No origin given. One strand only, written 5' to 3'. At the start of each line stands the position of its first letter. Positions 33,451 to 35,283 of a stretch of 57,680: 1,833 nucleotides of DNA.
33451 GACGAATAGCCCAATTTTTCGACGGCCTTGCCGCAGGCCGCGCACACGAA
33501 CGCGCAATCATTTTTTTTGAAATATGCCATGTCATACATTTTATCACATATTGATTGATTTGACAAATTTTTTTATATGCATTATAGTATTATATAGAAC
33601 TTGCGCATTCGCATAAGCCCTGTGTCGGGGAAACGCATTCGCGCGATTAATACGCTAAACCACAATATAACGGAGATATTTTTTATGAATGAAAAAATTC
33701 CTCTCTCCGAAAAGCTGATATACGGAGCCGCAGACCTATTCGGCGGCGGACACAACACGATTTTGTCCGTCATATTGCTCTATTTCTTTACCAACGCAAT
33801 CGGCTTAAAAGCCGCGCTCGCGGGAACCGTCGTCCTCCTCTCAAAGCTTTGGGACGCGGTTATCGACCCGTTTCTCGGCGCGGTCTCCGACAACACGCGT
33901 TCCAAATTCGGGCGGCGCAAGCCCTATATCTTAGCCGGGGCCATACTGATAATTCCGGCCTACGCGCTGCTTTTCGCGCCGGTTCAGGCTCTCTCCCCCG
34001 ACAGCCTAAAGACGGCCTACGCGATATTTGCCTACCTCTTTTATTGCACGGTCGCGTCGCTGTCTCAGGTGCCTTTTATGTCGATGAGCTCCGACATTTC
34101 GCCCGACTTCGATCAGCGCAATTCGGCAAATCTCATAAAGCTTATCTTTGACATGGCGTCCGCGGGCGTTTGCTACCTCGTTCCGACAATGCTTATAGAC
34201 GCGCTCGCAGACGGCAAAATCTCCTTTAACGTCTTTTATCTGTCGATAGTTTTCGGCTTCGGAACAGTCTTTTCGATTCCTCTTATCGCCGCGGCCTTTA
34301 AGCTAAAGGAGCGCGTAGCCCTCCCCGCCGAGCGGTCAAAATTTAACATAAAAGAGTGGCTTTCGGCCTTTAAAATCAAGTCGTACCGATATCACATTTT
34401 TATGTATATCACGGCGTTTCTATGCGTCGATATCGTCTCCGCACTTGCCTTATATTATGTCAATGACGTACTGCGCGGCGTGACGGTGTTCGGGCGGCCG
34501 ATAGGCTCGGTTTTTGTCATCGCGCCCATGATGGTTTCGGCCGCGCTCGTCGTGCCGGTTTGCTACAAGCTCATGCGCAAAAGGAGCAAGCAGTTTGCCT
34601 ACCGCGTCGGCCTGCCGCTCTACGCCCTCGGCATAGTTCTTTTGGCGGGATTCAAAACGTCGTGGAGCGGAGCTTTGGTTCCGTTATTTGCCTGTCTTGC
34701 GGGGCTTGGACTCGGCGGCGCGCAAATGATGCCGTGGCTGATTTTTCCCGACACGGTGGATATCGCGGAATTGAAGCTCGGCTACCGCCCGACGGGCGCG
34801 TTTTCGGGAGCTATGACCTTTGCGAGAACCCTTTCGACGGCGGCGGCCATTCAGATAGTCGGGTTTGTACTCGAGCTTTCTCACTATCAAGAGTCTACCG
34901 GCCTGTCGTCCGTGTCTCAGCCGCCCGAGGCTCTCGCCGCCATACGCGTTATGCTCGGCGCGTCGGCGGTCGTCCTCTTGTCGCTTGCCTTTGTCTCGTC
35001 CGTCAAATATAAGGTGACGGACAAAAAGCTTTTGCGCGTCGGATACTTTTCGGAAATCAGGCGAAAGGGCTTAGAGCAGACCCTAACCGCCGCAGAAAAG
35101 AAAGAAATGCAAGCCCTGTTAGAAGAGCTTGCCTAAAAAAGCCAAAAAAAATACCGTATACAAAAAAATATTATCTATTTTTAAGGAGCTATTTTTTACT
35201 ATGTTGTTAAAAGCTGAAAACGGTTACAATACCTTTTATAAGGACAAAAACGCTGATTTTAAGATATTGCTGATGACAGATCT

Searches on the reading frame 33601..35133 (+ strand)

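Call 98: search_protein_families(library=pfam, max_evalue=0.00001, proteins=[window:33601-35133:+])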
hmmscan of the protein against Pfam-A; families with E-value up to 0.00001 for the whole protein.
window:33601-35133:+ (511 aa): 3 families
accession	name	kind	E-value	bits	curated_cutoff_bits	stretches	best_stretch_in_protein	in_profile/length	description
PF13347.12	MFS_2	-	5.3e-58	197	27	1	41-474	2-427/427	MFS/sugar transport protein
PF07690.21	MFS_1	-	5.7e-13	48.9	33.4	1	52-415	12-345/347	Major Facilitator Superfamily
PF03209.21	PUCC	-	3.3e-06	26.8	21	1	68-202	11-151/401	PUCC protein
